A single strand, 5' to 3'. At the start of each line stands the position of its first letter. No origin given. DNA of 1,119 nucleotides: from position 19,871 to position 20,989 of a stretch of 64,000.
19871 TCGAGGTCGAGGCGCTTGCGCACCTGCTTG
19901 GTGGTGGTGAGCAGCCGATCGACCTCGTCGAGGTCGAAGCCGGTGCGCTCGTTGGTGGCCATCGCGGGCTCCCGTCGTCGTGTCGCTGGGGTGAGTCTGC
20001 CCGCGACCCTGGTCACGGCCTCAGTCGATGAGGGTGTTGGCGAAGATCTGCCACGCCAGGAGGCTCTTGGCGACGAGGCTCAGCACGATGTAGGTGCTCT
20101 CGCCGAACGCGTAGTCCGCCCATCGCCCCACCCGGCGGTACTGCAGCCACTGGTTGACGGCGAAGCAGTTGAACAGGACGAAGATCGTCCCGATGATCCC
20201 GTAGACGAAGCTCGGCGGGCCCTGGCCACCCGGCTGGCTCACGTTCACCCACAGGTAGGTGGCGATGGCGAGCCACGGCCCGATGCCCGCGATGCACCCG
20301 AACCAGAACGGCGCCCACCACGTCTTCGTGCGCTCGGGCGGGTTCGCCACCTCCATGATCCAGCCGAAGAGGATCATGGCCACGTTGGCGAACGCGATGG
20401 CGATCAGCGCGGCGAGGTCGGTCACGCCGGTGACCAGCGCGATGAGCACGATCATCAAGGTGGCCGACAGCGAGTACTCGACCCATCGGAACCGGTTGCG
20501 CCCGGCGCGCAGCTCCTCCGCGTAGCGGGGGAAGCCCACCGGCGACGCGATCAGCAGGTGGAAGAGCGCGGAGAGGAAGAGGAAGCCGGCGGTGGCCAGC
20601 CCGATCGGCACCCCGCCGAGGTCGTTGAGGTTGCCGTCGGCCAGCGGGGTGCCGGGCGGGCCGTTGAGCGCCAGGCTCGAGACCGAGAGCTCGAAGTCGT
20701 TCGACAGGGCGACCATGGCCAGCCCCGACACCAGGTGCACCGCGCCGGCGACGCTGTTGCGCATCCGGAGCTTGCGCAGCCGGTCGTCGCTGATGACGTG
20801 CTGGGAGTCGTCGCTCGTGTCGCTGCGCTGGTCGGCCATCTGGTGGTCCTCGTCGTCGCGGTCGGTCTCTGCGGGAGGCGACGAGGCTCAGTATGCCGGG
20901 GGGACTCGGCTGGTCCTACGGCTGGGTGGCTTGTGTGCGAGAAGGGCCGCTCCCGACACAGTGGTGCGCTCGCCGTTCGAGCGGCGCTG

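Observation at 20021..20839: Heliorhodopsin gene with all key chromophore-pocket residues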

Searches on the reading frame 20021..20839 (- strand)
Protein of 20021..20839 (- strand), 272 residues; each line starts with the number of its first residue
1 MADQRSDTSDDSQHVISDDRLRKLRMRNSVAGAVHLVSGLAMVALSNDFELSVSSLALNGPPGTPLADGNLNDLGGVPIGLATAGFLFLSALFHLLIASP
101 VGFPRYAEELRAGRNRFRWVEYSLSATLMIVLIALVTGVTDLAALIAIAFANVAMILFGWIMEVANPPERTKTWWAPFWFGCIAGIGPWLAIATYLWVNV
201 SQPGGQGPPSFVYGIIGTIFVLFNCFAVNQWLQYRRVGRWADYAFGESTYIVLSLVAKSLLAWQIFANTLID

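Call 3: search_protein_families(library=pfam, proteins=[window:20021-20839:-], max_evalue=1)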
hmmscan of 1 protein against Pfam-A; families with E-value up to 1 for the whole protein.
window:20021-20839:- (272 aa): 5 families
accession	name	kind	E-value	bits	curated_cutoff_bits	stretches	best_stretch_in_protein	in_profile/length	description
PF18761.7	Heliorhodopsin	-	1.9e-95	319.2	26.7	1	24-270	1-242/242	Heliorhodopsin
PF01036.24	Bac_rhodopsin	-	0.0029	17.6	24.6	1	88-260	44-212/224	Bacteriorhodopsin-like protein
PF01757.29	Acyl_transf_3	-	0.029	13.9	31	1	88-246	127-281/326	Acyltransferase domain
PF11239.13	DUF3040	-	0.17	12.6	24.7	0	104-156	23-79/84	Protein of unknown function (DUF3040)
PF07856.17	Orai-1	-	0.47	10.6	25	1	129-234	65-167/173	Mediator of CRAC channel activity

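Call 4: search_solved_structures(query=window:20024-20839:-, max_evalue=0.01, show_alignments=3)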
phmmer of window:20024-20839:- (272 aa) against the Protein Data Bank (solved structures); distinct sequences matched with E-value up to 0.01: 6.
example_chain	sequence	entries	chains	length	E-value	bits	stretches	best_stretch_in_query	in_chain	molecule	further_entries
9ljj_A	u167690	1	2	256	1.8e-69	237.4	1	21-271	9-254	Heliorhodopsin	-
6su3_X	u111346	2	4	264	2e-69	237.3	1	21-271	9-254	48C12 heliorhodopsin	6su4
6uh3_A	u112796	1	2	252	2.8e-69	236.8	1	21-271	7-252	Heliorhodopsin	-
6is6_A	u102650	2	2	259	2.9e-53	184.3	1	20-270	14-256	heliorhodopsin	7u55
7clj_A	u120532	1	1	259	7.2e-53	183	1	20-270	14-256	heliorhodopsin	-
9vfc_A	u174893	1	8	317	1.5e-36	129.4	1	38-268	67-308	heliorhodopsin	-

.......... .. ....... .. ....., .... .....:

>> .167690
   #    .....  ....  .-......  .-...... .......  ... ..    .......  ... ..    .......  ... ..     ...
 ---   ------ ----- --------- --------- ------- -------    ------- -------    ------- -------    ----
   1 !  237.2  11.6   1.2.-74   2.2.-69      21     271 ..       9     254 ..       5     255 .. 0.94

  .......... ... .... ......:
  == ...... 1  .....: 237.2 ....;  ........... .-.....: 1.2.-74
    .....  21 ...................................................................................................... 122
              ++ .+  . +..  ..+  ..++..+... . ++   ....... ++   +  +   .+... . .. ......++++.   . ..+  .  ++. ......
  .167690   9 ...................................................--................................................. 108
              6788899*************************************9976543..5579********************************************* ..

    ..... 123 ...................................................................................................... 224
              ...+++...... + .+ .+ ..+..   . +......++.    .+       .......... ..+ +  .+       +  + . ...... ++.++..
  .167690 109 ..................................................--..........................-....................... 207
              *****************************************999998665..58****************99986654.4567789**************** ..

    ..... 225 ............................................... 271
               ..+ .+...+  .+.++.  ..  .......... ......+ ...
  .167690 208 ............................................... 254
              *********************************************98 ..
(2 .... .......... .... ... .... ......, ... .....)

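Call 5: search_protein_families(library=ncbifam, proteins=[window:20021-20839:-], max_evalue=1)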
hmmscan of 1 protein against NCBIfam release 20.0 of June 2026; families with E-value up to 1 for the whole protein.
window:20021-20839:- (272 aa): 2 families
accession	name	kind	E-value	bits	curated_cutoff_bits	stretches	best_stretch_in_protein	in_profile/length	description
NF038020.1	HeR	equivalog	2.2e-89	299.2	100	1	24-270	1-244/244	heliorhodopsin HeR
NF004617.0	PRK05951.1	equivalog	0.00048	19.3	239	1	75-163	186-272/306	prenyltransferase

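Call 6: find_encoding_contigs(protein=window:20024-20839:-, flank=10000, max_places=6)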
Protein window:20024-20839:- (272 aa): no gene with exactly this product is on record in the collection.

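Call 7: find_homologous_proteins(query=window:20024-20839:-, max_evalue=1e-20)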
Query window:20024-20839:- (272 aa): 7980 proteins with E <= 1e-20 among 8000 candidates; the best 120 are listed.
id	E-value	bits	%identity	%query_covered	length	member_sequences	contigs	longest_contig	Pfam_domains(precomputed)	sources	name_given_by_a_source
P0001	8.0e-178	608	100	100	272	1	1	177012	PF18761.8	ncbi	-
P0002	1.1e-145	502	87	94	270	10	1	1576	PF18761.8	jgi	jgi:hypothetical protein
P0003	9.0e-143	493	83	97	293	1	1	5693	PF18761.8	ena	-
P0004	1.6e-123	430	70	99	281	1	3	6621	PF18761.8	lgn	-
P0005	2.7e-120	419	73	94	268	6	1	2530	PF18761.8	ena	-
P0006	4.3e-120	418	69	98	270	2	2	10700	PF18761.8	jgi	jgi:hypothetical protein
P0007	4.3e-120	418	73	93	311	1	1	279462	PF18761.8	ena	-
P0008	6.6e-120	418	73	94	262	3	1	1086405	PF18761.8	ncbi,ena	-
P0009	7.1e-120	418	72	98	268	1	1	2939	PF18761.8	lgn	-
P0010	8.8e-120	417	72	94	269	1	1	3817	PF18761.8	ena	-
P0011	2.8e-119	416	72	94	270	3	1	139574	PF18761.8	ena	-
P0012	2.9e-119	416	70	98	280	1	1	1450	PF18761.8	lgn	-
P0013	3.3e-119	415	73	94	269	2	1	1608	PF18761.8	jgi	-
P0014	4.1e-119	415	70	97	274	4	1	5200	PF18761.8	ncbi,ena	-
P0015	5.8e-119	415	70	96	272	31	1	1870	PF18761.8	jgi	jgi:hypothetical protein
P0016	1.9e-118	413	71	94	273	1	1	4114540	PF18761.8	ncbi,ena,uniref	ncbi:heliorhodopsin HeR [Ilumatobacter sp.]|uniref:heliorhodopsin HeR n=1 Tax=Ilumatobacter sp. TaxI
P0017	3.5e-118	412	73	96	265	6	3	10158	PF18761.8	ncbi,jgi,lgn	ncbi:MAG: hypothetical protein ACI9C1_003293 [Candidatus Aldehydirespiratoraceae bacterium]|jgi:hypo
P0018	6.1e-118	411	69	97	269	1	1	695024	PF18761.8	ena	-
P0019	6.4e-118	411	69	96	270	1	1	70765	PF18761.8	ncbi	ncbi:MAG: heliorhodopsin HeR [Acidimicrobiales bacterium]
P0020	7.0e-118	411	74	96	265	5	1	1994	PF18761.8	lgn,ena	-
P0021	1.2e-117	410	72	94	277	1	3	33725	PF18761.8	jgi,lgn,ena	-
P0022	2.0e-117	410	70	96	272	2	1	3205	PF18761.8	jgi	jgi:hypothetical protein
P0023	2.5e-117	409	72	93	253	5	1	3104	PF18761.8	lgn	-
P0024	6.0e-117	408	69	100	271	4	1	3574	PF18761.8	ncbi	-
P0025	6.6e-117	408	68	97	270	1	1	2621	PF18761.8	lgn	-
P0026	9.1e-117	407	73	94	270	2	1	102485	PF18761.8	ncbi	ncbi:MAG: heliorhodopsin HeR [Acidimicrobiales bacterium]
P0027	9.5e-117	407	67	100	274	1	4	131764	PF18761.8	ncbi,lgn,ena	-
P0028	1.2e-116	407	74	96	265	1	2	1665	PF18761.8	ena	-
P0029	1.3e-116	407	69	97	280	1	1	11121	PF18761.8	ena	-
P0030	1.6e-116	407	71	94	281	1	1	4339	PF18761.8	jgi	jgi:hypothetical protein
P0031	1.6e-116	407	73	97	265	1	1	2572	PF18761.8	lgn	-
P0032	1.8e-116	406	68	98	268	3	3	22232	PF18761.8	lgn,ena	-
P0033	2.3e-116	406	76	89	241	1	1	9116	PF18761.8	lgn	-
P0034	2.7e-116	406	69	100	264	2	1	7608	PF18761.8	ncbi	-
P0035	2.7e-116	406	69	98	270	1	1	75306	PF18761.8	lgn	-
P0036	2.9e-116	406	68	97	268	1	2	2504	PF18761.8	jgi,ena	-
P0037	3.5e-116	405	69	100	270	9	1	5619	PF18761.8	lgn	-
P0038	3.9e-116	405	69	97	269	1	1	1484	PF18761.8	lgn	-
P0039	4.0e-116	405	71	94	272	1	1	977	PF18761.8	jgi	-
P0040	4.4e-116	405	70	96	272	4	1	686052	PF18761.8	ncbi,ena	-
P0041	4.6e-116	405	71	97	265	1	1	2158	PF18761.8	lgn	-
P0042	1.1e-115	404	67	100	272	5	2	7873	PF18761.8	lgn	-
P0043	1.1e-115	404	67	100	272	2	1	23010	PF18761.8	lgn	-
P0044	1.2e-115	404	67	97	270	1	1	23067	PF18761.8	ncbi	-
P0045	1.3e-115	404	72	97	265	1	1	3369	PF18761.8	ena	-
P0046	1.5e-115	403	70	94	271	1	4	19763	PF18761.8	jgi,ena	-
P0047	1.5e-115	403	68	97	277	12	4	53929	PF18761.8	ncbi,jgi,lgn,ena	jgi:hypothetical protein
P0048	2.0e-115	403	68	97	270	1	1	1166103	PF18761.8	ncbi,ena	-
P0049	2.7e-115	403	66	99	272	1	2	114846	PF18761.8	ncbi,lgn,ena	-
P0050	3.3e-115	402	72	96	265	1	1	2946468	PF18761.8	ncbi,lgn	ncbi:MAG: heliorhodopsin HeR [Acidimicrobiales bacterium]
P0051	3.5e-115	402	68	97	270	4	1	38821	PF18761.8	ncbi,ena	-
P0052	3.9e-115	402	72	94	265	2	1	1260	PF18761.8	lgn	-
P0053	4.0e-115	402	69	97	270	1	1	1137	PF18761.8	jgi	jgi:hypothetical protein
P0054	5.0e-115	402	70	97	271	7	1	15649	PF18761.8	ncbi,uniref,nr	ncbi:heliorhodopsin HeR [Ilumatobacter nonamiensis]|uniref:heliorhodopsin HeR n=1 Tax=Ilumatobacter 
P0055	9.7e-115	401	69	96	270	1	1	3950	PF18761.8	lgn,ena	-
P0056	1.3e-114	400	66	100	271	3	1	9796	PF18761.8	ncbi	-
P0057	1.3e-114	400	68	96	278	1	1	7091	PF18761.8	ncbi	-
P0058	1.4e-114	400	71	97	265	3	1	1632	PF18761.8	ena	-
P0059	1.6e-114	400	69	96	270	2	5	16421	PF18761.8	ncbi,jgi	ncbi:MAG: hypothetical protein ACI8TP_004520 [Acidimicrobiales bacterium]|jgi:hypothetical protein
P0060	1.9e-114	400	68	100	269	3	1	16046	PF18761.8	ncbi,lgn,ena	-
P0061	2.2e-114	400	70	96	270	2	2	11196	PF18761.8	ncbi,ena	-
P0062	3.1e-114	399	65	100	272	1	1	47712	PF18761.8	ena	-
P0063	3.1e-114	399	70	94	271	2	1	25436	PF18761.8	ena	-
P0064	3.2e-114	399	73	94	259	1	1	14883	PF18761.8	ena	-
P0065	3.3e-114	399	68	94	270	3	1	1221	PF01757.29,PF18761.8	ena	-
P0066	4.1e-114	399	67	97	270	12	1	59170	PF18761.8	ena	-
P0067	4.8e-114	398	69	96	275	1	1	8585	PF18761.8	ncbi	-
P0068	5.2e-114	398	71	93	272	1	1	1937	PF18761.8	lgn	-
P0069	5.5e-114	398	70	100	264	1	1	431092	PF18761.8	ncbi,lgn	ncbi:MAG: heliorhodopsin HeR [Acidimicrobiales bacterium]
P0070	5.7e-114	398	68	96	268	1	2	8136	PF18761.8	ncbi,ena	-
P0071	6.5e-114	398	70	94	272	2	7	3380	PF18761.8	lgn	-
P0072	6.6e-114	398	73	92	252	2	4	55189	PF18761.8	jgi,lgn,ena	-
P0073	6.7e-114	398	67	100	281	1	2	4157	PF18761.8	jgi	jgi:hypothetical protein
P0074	7.1e-114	398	67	100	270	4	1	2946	PF18761.8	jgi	jgi:hypothetical protein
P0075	1.3e-113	397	69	94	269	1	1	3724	PF18761.8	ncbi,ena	-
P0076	1.3e-113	397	68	96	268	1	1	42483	PF18761.8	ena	-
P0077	1.5e-113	397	76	88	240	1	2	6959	PF18761.8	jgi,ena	-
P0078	1.5e-113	397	66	100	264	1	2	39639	PF18761.8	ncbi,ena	-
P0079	1.7e-113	397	65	100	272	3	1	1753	PF18761.8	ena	-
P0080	2.3e-113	396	71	94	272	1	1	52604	PF18761.8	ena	-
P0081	2.7e-113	396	67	97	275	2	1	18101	PF18761.8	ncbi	-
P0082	2.8e-113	396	67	94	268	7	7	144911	PF18761.8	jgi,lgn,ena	-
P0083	3.9e-113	395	70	94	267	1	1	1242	PF18761.8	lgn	-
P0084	5.2e-113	395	63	100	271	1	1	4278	PF18761.8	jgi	-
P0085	5.5e-113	395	68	97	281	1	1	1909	PF18761.8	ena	-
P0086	6.4e-113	395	70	94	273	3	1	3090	PF18761.8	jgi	-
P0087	7.1e-113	395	69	97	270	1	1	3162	PF18761.8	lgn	-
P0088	7.2e-113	395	67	97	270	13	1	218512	PF18761.8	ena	-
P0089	7.5e-113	395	69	97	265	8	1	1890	PF18761.8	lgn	-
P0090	7.5e-113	395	69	97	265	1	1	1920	PF18761.8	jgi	jgi:hypothetical protein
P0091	9.1e-113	394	68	97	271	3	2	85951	PF18761.8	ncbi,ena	-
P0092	9.7e-113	394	67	96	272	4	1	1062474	PF18761.8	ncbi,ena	-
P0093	1.0e-112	394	69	96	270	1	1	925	PF18761.8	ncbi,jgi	-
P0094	1.0e-112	394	68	94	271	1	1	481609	PF18761.8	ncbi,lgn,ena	-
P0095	1.2e-112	394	68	94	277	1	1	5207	PF18761.8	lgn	-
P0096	1.3e-112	394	69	100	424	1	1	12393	PF18761.8,PF10604.16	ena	-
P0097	1.6e-112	393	67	96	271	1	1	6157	PF18761.8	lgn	-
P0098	1.6e-112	393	69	94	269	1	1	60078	PF18761.8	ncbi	-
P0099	1.9e-112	393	70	96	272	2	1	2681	PF18761.8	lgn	-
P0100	2.0e-112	393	71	89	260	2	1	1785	PF18761.8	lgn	-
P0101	2.1e-112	393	69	93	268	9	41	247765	PF18761.8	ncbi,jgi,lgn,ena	ncbi:MAG: hypothetical protein ACI9TF_000603 [Paracrocinitomix sp.]|jgi:hypothetical protein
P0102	2.2e-112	393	66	100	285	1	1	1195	PF18761.8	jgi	-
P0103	2.3e-112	393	71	96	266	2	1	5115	PF18761.8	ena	-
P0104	2.8e-112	393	68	94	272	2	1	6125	PF18761.8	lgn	-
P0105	3.2e-112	392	68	99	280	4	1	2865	PF18761.8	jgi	jgi:hypothetical protein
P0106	4.8e-112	392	66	100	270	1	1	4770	PF18761.8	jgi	-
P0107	6.4e-112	391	74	89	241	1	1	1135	PF18761.8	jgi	jgi:hypothetical protein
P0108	7.3e-112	391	66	97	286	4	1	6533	PF18761.8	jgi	jgi:hypothetical protein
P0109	1.0e-111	391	65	100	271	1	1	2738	PF18761.8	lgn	-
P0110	1.0e-111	391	70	93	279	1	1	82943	PF18761.8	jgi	-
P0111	1.1e-111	391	69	94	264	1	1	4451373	PF18761.8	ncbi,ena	-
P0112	1.2e-111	391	66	100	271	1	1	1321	PF18761.8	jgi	jgi:hypothetical protein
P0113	1.2e-111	391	68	95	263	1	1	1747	PF18761.8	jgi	jgi:MFS family permease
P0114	1.3e-111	390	68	97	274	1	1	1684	PF18761.8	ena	-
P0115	1.7e-111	390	68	94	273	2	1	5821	PF18761.8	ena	-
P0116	2.0e-111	390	69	89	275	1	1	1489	PF18761.8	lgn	-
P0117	2.1e-111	390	66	100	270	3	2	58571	PF18761.8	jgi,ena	-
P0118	2.2e-111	390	68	96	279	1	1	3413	PF18761.8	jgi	-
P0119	2.2e-111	390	66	97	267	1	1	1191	PF18761.8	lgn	-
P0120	2.2e-111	390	69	94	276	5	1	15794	PF18761.8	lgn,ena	-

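Call 8: find_encoding_contigs(protein=P0001, flank=10000, max_places=4)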
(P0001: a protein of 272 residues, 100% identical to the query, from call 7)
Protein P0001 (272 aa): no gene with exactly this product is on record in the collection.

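Call 12: find_related_loci(query=window:20024-20839:-, collection=genome_contigs, flank=10000)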
Query window:20024-20839:- (272 aa) in genome_contigs; peptide patterns used: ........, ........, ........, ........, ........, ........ (x = any residue, [..] = any of these).
599 stretches matched a pattern (row limit reached: there are more); 512 encode a relative of the query (tblastn E <= 1e-3); the best 80 are kept; 80 distinct loci.
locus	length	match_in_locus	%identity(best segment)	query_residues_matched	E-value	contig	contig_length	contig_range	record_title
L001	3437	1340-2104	73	17-272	2e-125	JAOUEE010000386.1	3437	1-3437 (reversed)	MAG: Acidimicrobiia bacterium isolate 4_1_Jan_SF_Bin55 4_1_Jan_SF_Bin55_scaffold_16312_c1, whole genome shotgun sequence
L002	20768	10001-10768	71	16-271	4e-121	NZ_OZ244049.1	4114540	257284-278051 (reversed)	MAG: Ilumatobacter sp. isolate 5a447278-5078-4f63-ac57-e5a766e107b8 chromosome 1, complete sequence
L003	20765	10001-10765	72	16-271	5e-121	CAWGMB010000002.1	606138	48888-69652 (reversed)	MAG: uncultured Thermoleophilia bacterium isolate MFD09779.bin.1.324 genome assembly, contig: contig_13930, whole genome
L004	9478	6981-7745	71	16-271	8e-120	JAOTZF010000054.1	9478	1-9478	MAG: Thermoleophilia bacterium isolate 21_Jan_SF_Bin72 21_Jan_SF_Bin72_scaffold_6221_c1, whole genome shotgun sequence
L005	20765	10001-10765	71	16-271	2e-119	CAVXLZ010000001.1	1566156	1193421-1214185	MAG: uncultured Thermoleophilia bacterium isolate MFD02832.bin.2.110 genome assembly, contig: contig_10466, whole genome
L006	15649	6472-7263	70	9-272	1e-118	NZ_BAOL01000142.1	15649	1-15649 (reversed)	Ilumatobacter nonamiensis YM16-303, whole genome shotgun sequence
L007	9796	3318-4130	66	1-272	2e-118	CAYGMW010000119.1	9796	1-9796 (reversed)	MAG TPA_asm: uncultured Acidimicrobiales bacterium isolate ERP117304_co1_168 genome assembly, contig: NODE_6292_length_9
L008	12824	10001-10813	70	1-272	4e-118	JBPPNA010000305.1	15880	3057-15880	MAG: Acidimicrobiales bacterium isolate BIOS2019_out_021 k131_548900, whole genome shotgun sequence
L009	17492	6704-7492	67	9-272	1e-117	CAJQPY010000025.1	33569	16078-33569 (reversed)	MAG: uncultured Ilumatobacter sp. isolate 3_20180412_Bin_METABAT_119_1 genome assembly, contig: c_000013205006, whole ge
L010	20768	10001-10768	68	16-272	1e-117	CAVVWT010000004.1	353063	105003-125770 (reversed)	MAG: Ilumatobacteraceae bacterium isolate MFD09779.bin.1.209 genome assembly, contig: contig_22540, whole genome shotgun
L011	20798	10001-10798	69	6-272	4e-117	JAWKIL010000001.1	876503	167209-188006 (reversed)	MAG: Acidimicrobiales bacterium isolate BC2.78 BC2.78.fa-1, whole genome shotgun sequence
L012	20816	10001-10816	66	4-272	6e-117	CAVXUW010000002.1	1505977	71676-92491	MAG: uncultured Thermoleophilia bacterium isolate MFD04651.bin.1.22 genome assembly, contig: contig_2238, whole genome s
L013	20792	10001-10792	66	1-271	9e-117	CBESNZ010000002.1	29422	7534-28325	MAG TPA_asm: uncultured Acidimicrobiales bacterium isolate SRR7614695_binner13_Refined_80 genome assembly, contig: ERZ25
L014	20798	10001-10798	67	8-272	7e-117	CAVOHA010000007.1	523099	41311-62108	MAG: Ilumatobacteraceae bacterium isolate MFD09964.bin.2.157 genome assembly, contig: contig_18483, whole genome shotgun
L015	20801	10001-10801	67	15-271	1e-115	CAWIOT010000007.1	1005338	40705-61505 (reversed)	MAG: uncultured Actinomycetota bacterium isolate MFD05442.bin.1.152 genome assembly, contig: contig_4839, whole genome s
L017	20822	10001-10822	66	4-271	9e-115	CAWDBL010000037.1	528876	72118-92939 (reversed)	MAG: uncultured Actinomycetota bacterium isolate MFD01721.bin.3.318 genome assembly, contig: contig_959, whole genome sh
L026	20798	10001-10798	67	16-271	7e-113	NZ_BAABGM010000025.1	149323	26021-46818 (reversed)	Fodinibacter luteus strain JCM 17809 sequence25, whole genome shotgun sequence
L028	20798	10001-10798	67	16-271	5e-113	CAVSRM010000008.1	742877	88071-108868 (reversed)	MAG: uncultured Actinomycetota bacterium isolate MFD05684.bin.1.299 genome assembly, contig: contig_13765, whole genome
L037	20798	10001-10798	65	16-271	1e-110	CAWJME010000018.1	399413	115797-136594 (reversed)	MAG: uncultured Actinomycetota bacterium isolate MFD02581.bin.1.89 genome assembly, contig: contig_44946, whole genome s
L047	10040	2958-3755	65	16-271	6e-110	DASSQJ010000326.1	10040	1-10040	MAG TPA_asm: Phycicoccus sp. isolate SMAG_U459 k141_1388904, whole genome shotgun sequence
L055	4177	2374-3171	67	16-271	8e-110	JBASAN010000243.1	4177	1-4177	MAG: Ornithinimicrobium sp. isolate MFD12145_ilm_asm_bin24 k127_150826, whole genome shotgun sequence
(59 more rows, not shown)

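Call 34: find_encoding_contigs(protein=P0003, flank=6000, max_places=3)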
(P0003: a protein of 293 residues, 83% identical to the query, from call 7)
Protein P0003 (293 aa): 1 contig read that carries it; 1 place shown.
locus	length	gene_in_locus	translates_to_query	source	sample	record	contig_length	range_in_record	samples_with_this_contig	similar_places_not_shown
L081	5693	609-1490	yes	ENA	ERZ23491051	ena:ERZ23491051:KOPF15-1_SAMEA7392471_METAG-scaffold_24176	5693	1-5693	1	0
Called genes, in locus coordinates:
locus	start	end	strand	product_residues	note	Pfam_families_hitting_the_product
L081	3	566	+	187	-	?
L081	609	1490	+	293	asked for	PF18761:Heliorhodopsin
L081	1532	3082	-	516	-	PF00128:Alpha-amylase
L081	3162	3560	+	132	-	PF18029:Glyoxalase_6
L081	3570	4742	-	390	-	PF00355:Rieske, PF00848:Ring_hydroxyl_A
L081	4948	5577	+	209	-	PF00578:AhpC-TSA, PF08534:Redoxin, PF10417:1-cysPrx_C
